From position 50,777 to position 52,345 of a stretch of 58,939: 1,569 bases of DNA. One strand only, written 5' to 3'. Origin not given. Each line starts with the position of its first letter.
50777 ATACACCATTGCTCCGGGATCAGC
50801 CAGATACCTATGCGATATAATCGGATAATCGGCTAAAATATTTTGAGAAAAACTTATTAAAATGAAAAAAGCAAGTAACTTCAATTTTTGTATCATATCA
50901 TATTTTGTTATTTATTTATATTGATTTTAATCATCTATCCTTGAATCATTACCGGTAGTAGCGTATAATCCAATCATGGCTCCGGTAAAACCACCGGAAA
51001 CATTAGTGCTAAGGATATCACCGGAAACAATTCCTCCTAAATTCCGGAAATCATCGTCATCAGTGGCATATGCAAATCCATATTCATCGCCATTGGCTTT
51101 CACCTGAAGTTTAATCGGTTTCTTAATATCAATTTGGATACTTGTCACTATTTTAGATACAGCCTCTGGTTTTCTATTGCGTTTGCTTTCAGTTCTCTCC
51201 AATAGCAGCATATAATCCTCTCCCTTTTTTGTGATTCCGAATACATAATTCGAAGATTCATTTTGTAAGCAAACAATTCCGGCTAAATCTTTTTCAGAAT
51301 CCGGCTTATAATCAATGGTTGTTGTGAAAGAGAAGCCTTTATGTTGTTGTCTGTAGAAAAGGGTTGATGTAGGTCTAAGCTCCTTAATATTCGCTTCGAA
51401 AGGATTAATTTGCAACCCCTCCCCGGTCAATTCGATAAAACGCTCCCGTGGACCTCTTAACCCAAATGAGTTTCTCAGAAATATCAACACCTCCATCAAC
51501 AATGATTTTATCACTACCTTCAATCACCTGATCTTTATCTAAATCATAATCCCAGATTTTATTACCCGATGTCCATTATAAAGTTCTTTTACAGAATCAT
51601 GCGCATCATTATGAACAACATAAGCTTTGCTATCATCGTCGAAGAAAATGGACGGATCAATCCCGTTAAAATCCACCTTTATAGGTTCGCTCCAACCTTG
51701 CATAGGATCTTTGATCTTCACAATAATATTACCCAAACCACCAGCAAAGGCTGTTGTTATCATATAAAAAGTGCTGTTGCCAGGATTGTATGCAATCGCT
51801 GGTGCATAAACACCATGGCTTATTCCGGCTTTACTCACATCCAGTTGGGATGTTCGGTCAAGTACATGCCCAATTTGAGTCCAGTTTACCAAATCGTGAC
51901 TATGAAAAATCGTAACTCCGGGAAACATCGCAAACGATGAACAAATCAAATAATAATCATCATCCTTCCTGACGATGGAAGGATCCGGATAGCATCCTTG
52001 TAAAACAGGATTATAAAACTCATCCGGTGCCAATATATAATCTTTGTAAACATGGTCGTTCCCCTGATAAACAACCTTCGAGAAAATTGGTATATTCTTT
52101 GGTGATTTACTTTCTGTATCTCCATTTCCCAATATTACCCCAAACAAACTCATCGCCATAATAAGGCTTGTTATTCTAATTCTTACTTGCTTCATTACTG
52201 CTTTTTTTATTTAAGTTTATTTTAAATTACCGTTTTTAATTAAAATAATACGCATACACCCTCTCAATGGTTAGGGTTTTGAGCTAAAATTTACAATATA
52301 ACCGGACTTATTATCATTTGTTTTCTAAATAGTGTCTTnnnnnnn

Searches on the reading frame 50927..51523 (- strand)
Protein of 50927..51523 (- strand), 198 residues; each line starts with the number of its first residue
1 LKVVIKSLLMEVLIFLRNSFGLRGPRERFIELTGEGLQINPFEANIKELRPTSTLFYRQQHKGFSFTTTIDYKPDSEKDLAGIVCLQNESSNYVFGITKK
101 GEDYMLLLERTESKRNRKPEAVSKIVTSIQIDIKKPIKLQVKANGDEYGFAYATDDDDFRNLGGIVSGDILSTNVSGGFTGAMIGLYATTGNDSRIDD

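Call 57: search_protein_families(library=pfam, proteins=[window:50927-51523:-], max_evalue=0.001)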
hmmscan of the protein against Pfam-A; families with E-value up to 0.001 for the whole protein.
window:50927-51523:- (198 aa): 1 family
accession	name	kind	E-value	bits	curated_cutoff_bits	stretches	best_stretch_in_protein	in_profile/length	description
PF17851.8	GH43_C2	-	2e-30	106.5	22.7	1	22-191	16-187/203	Beta xylosidase C-terminal Concanavalin A-like domain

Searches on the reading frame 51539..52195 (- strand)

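Call 57: search_protein_families(library=pfam, proteins=[window:51539-52195:-], max_evalue=0.001)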
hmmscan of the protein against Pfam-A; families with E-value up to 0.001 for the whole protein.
window:51539-52195:- (218 aa): 1 family
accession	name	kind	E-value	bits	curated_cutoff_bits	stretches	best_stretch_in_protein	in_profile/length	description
PF04616.20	Glyco_hydro_43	-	6.5e-39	134.4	32.2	1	61-201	2-144/288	Glycosyl hydrolases family 43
